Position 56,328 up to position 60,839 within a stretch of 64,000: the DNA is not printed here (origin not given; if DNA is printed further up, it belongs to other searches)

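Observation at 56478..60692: Stand-alone 1404-aa fusion of a double activase ATPase with a dehydratase-like domain of unknown substrate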

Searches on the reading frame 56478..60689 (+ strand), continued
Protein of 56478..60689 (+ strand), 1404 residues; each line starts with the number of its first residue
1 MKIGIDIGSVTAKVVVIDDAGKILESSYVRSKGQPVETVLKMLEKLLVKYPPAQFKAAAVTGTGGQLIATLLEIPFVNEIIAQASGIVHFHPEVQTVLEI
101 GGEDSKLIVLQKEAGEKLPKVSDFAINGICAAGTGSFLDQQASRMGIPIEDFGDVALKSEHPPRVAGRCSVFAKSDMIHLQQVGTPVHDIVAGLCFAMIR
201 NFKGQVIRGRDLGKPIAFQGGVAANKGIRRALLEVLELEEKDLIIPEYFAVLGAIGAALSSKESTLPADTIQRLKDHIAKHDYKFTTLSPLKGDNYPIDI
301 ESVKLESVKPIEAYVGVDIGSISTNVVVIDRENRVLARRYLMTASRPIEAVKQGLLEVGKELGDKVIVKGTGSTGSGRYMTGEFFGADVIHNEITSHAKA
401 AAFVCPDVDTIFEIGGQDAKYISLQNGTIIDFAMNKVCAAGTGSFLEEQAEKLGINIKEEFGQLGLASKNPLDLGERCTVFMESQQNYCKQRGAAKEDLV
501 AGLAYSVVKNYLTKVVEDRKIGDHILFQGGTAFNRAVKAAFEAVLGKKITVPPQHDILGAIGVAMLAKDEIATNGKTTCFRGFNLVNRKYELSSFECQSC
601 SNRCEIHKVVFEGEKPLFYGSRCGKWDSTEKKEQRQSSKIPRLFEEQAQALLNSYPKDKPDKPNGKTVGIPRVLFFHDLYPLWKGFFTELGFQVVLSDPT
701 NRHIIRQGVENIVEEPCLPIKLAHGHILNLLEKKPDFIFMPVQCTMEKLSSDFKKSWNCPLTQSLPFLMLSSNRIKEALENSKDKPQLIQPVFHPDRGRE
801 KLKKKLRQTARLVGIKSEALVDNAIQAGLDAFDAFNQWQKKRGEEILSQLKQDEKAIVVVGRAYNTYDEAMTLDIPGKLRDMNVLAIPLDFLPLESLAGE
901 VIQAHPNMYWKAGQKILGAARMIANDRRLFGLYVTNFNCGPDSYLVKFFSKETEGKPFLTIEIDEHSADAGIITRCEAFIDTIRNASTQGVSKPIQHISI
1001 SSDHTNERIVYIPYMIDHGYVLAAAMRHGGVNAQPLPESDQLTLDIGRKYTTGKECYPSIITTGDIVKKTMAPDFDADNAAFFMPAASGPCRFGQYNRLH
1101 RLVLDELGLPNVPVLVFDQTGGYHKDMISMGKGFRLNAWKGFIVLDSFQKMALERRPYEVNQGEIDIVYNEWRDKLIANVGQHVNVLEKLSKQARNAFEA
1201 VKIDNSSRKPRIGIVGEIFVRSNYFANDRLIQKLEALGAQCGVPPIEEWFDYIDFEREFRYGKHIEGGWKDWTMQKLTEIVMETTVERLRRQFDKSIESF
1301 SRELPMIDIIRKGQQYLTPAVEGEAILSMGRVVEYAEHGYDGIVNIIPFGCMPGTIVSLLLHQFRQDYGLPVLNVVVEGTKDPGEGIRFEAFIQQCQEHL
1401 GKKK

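Call 65: find_related_loci(query=window:56478-60689:+, collection=genome_contigs, flank=6000)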
Query window:56478-60689:+ (1404 aa) in genome_contigs; peptide patterns used: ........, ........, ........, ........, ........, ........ (x = any residue, [..] = any of these).
211 stretches matched a pattern; 194 encode a relative of the query (tblastn E <= 1e-3); the best 80 are kept; 80 distinct loci.
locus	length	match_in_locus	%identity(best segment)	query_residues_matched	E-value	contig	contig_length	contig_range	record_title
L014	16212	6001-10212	91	1-1404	0e+0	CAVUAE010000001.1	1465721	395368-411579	MAG: uncultured Chloroflexia bacterium isolate MFD04408.bin.1.100 genome assembly, contig: contig_23294, whole genome sh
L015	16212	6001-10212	90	1-1404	0e+0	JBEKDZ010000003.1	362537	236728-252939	MAG: Dehalococcoidales bacterium isolate SPRUCE 195 SPRUCE_195_3, whole genome shotgun sequence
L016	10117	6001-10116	91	1-1372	0e+0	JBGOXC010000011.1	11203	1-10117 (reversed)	MAG: Dehalococcoidia bacterium isolate OBJ_0618_130150_76 k141_3526326_length_11203_cov_101.0000, whole genome shotgun s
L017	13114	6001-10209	86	1-1402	0e+0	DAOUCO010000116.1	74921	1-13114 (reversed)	MAG TPA_asm: Dehalococcoidales bacterium isolate H81_827 672467, whole genome shotgun sequence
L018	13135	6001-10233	85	1-1404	0e+0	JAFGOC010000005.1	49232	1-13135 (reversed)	MAG: Dehalococcoidales bacterium isolate Zod_Metabat.597 k87_289025, whole genome shotgun sequence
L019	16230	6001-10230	84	1-1403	0e+0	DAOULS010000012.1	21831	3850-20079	MAG TPA_asm: Dehalococcoidales bacterium isolate W31_49 k127_691826, whole genome shotgun sequence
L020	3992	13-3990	88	1-1326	0e+0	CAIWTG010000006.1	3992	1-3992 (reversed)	MAG: uncultured Chloroflexi bacterium isolate F14_bin-0218 genome assembly, contig: bin-0218:006/273, whole genome shotg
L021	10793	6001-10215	81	1-1404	0e+0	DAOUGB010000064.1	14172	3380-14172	MAG TPA_asm: Dehalococcoidales bacterium isolate R24_90 k131_763667, whole genome shotgun sequence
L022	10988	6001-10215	80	1-1404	0e+0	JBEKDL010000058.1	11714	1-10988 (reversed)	MAG: Dehalococcoidales bacterium isolate SPRUCE 182 SPRUCE_182_58, whole genome shotgun sequence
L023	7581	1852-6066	79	1-1404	0e+0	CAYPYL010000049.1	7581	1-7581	MAG TPA_asm: uncultured Dehalococcoidaceae bacterium isolate binchicken_co89_49 genome assembly, contig: NODE_20327_leng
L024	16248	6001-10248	79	1-1403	0e+0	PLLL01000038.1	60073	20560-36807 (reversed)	MAG: Dehalococcoidia bacterium isolate fen_1078 73.20120800_E3X.37_contig_6379, whole genome shotgun sequence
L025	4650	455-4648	79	1-1397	0e+0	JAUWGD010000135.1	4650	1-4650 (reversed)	MAG: Dehalococcoidales bacterium isolate CSMAG_2233 CSMAG_2233_k141_2619928_length_4650_cov_23.0000, whole genome shotgu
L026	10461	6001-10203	78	1-1400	0e+0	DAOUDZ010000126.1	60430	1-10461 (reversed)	MAG TPA_asm: Dehalococcoidales bacterium isolate N2_89 k133_1970177, whole genome shotgun sequence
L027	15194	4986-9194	78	1-1403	0e+0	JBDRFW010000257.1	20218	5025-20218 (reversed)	MAG: Chloroflexota bacterium isolate MEGAHIT-group-1.392 k141_9683672, whole genome shotgun sequence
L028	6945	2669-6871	77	1-1400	0e+0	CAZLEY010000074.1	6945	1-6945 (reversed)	MAG TPA_asm: uncultured Dehalococcoidaceae bacterium isolate binchicken_co228_510 genome assembly, contig: NODE_17548_le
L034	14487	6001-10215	85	1-1404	0e+0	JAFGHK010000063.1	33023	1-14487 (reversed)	MAG: Dehalococcoidales bacterium isolate Zod_Metabat.1454 k87_8091833, whole genome shotgun sequence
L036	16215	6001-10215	77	1-1404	0e+0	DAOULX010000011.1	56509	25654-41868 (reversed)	MAG TPA_asm: Dehalococcoidales bacterium isolate W31_63 k127_281751, whole genome shotgun sequence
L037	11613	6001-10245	70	1-1404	0e+0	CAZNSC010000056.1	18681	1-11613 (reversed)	MAG TPA_asm: uncultured Dehalococcoidales bacterium isolate binchicken_co294_13 genome assembly, contig: NODE_3246_lengt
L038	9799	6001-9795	80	1-1258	0e+0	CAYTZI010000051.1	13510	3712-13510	MAG TPA_asm: uncultured Dehalococcoidaceae bacterium isolate binchicken_co89_628 genome assembly, contig: NODE_8742_leng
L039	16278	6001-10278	69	1-1404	0e+0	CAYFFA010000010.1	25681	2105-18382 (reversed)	MAG TPA_asm: uncultured Dehalococcoidales bacterium isolate ERP003628_co1_277 genome assembly, contig: NODE_709_length_2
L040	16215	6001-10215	77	1-1404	0e+0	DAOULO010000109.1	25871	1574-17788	MAG TPA_asm: Dehalococcoidales bacterium isolate W31_45 k127_256143, whole genome shotgun sequence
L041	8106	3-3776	78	3-1404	0e+0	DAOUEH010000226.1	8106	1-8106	MAG TPA_asm: Dehalococcoidales bacterium isolate N5_259 k139_1753945, whole genome shotgun sequence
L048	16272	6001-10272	81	1-1400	0e+0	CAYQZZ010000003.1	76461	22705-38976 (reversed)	MAG TPA_asm: uncultured Dehalococcoidaceae bacterium isolate binchicken_co103_286 genome assembly, contig: NODE_203_leng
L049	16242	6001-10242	76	1-1404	0e+0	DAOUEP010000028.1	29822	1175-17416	MAG TPA_asm: Dehalococcoidales bacterium isolate N6_293 k139_2168214, whole genome shotgun sequence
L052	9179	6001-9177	80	1-1058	0e+0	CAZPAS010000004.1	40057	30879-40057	MAG TPA_asm: uncultured Dehalococcoidaceae bacterium isolate SRP214966_co2_178 genome assembly, contig: NODE_1066_length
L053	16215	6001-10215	79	1-1404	0e+0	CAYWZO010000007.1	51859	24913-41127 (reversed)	MAG TPA_asm: uncultured Dehalococcoidaceae bacterium isolate binchicken_co34_471 genome assembly, contig: NODE_827_lengt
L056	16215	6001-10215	80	1-1404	0e+0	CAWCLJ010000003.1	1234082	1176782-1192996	MAG: uncultured Chloroflexia bacterium isolate MFD03726.bin.1.62 genome assembly, contig: contig_34125, whole genome sho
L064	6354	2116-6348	51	3-1404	0e+0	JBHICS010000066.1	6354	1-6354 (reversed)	MAG: Candidatus Brocadiales bacterium isolate Bea_3_bin.8 NODE_4084_length_6354_cov_4.721861, whole genome shotgun seque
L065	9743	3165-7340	52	3-1403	0e+0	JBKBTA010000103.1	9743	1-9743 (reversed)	MAG: Candidatus Brocadia sp. isolate 21I_052.bin.35 NODE_104_length_9743_cov_5.069212, whole genome shotgun sequence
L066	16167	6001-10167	51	3-1400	0e+0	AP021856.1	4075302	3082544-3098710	Candidatus Brocadia pituitae DNA, complete genome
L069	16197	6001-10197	51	3-1400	0e+0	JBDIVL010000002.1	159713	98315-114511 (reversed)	MAG: Candidatus Brocadiaceae bacterium isolate Bin_5 NODE_71_length_159713_cov_9.096437, whole genome shotgun sequence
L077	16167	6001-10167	51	3-1400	0e+0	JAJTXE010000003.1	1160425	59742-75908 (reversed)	MAG: Candidatus Brocadia sp. isolate DTUAMX2 3-Genome30, whole genome shotgun sequence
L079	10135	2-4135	51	3-1400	0e+0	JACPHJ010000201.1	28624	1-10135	MAG: Planctomycetota bacterium isolate NC_groundwater_411_Ag_B-0.1um_42_12 GD18-4_B1_scaffold_2157877, whole genome shot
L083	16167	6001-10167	51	3-1400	0e+0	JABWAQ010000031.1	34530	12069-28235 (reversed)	MAG: Candidatus Brocadia sp. isolate MAG_8 scaffold_1090, whole genome shotgun sequence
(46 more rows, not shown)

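Call 74: search_protein_families(library=pfam, proteins=[L038:5581-5952:+, L079:4268-4756:+, L077:4697-5962:+, L065:1358-1669:+, L069:2844-3710:+, L077:10961-12154:+, L066:1550-2884:+, L027:9708-10853:-, L083:12057-12863:-, L041:5275-5907:-], max_evalue=0.001)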
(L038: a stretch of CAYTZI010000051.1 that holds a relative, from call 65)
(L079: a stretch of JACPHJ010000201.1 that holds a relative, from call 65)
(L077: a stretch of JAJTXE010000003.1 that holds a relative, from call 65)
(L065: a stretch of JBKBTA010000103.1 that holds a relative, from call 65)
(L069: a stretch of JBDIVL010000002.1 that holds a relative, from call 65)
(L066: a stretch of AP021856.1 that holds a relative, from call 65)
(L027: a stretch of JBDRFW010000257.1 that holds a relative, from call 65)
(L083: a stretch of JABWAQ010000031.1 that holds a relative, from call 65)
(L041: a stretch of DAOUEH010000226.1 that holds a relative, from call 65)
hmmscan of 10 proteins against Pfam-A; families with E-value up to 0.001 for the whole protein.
L038:5581-5952:+ (124 aa): 0 families

L079:4268-4756:+ (163 aa): 2 families
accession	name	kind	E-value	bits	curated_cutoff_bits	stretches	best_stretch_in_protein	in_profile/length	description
PF00694.25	Aconitase_C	-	6.2e-19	69.1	22.8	1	21-98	47-123/131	Aconitase C-terminal domain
PF06434.19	Aconitase_2_N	-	9.1e-08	32.5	27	1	7-156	5-170/204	Aconitate hydratase 2 N-terminus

L077:4697-5962:+ (422 aa): 1 family
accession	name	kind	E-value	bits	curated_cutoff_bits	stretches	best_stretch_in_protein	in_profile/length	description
PF00330.25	Aconitase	-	7.7e-101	338.8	28.7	1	7-411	1-463/463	Aconitase family (aconitate hydratase)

L065:1358-1669:+ (104 aa): 0 families

L069:2844-3710:+ (289 aa): 1 family
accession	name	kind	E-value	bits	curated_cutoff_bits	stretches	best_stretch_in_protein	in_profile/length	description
PF01435.24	Peptidase_M48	-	4.4e-36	124.9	20.3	1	74-287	5-185/186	Peptidase family M48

L077:10961-12154:+ (398 aa): 5 families
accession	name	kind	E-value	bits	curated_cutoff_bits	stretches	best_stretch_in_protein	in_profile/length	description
PF19583.5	ODP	-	5.4e-25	88.8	27.2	1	35-222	3-194/194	ODP family beta lactamase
PF00258.30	Flavodoxin_1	-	1e-15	58.6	25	1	253-382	1-140/143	Flavodoxin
PF00753.33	Lactamase_B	-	4.5e-11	43.5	22.7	1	36-221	7-196/196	Metallo-beta-lactamase superfamily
PF12706.13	Lactamase_B_2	-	8.2e-05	22.7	27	1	47-147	4-116/200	Beta-lactamase superfamily domain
PF12724.12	Flavodoxin_5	-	0.00069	20.4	27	0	252-313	1-57/145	Flavodoxin domain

L066:1550-2884:+ (445 aa): 1 family
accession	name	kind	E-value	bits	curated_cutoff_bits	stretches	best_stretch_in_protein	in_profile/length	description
PF00291.31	PALP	-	4.9e-57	194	35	1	86-393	1-294/295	Pyridoxal-phosphate dependent enzyme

L027:9708-10853:- (382 aa): 5 families
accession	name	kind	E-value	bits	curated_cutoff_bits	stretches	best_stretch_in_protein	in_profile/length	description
PF00535.33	Glycos_transf_2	-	9.8e-25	87.9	23.3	1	42-162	1-118/168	Glycosyl transferase family 2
PF13641.12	Glyco_tranf_2_3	-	1.3e-16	61.8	27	1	38-253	1-209/230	Glycosyltransferase like family 2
PF13506.12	Glyco_transf_21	-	8.4e-10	38.8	21.7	1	111-269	18-172/174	Glycosyl transferase family 21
PF10111.15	Glyco_tranf_2_2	-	1.5e-05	25.1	27.3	1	42-152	1-110/276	Glycosyltransferase like family 2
PF13704.12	Glyco_tranf_2_4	-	0.00033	21.5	27.5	1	49-133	2-81/98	Glycosyl transferase family 2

L083:12057-12863:- (269 aa): 1 family
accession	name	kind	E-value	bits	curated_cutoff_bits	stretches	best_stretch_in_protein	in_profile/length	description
PF07934.18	OGG_N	-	2.2e-19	70.2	23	1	7-102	7-115/115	8-oxoguanine DNA glycosylase, N-terminal domain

L041:5275-5907:- (211 aa): 1 family
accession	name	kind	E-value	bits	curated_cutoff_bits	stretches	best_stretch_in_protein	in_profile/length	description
PF02660.20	G3P_acyltransf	-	3.4e-36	125.3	24.1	1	13-187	2-162/164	Glycerol-3-phosphate acyltransferase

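Call 75: search_protein_families(library=pfam, proteins=[L048:13548-14009:-, L041:6506-7243:-, L049:12744-13343:+, L049:13349-13927:+, L036:4898-5227:+, L052:156-1262:+, L026:280-720:-, L038:5581-5952:+], max_evalue=0.05)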
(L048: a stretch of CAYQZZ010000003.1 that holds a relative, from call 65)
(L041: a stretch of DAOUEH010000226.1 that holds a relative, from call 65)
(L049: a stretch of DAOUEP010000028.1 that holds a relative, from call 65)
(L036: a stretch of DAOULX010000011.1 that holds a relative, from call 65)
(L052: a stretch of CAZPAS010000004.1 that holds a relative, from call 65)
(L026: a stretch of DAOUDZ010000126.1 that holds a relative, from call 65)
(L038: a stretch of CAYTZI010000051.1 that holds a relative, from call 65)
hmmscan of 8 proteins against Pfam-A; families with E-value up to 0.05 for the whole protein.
L048:13548-14009:- (154 aa): 0 families

L041:6506-7243:- (246 aa): 0 families

L049:12744-13343:+ (200 aa): 2 families
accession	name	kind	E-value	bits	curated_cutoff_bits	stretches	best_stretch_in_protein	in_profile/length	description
PF10502.14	Peptidase_S26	-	2.3e-43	148.5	22.9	1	15-164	5-168/168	Signal peptidase, peptidase S26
PF00717.28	Peptidase_S24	-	0.0089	16.2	23.3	1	35-98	38-93/116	Peptidase S24-like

L049:13349-13927:+ (193 aa): 2 families
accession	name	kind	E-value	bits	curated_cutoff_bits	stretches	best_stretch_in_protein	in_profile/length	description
PF00156.33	Pribosyltran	-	7.1e-13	48.6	26.3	1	40-150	8-130/158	Phosphoribosyl transferase domain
PF14681.12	UPRTase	-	0.023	14.6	27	1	108-137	121-150/206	Uracil phosphoribosyltransferase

L036:4898-5227:+ (110 aa): 0 families

L052:156-1262:+ (369 aa): 2 families
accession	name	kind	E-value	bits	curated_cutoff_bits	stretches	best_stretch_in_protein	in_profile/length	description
PF03547.23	Mem_trans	-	1.6e-30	106.3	25.7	1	61-357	2-341/343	Membrane transport protein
PF01758.21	SBF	-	4e-05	23.8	24.3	1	289-366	37-118/191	Sodium Bile acid symporter family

L026:280-720:- (147 aa): 0 families

L038:5581-5952:+ (124 aa): 1 family
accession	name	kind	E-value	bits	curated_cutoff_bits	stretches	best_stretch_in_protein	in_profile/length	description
PF05591.17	T6SS_VipA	-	0.045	14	24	0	44-116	80-150/155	Type VI secretion system, VipA, VC_A0107 or Hcp2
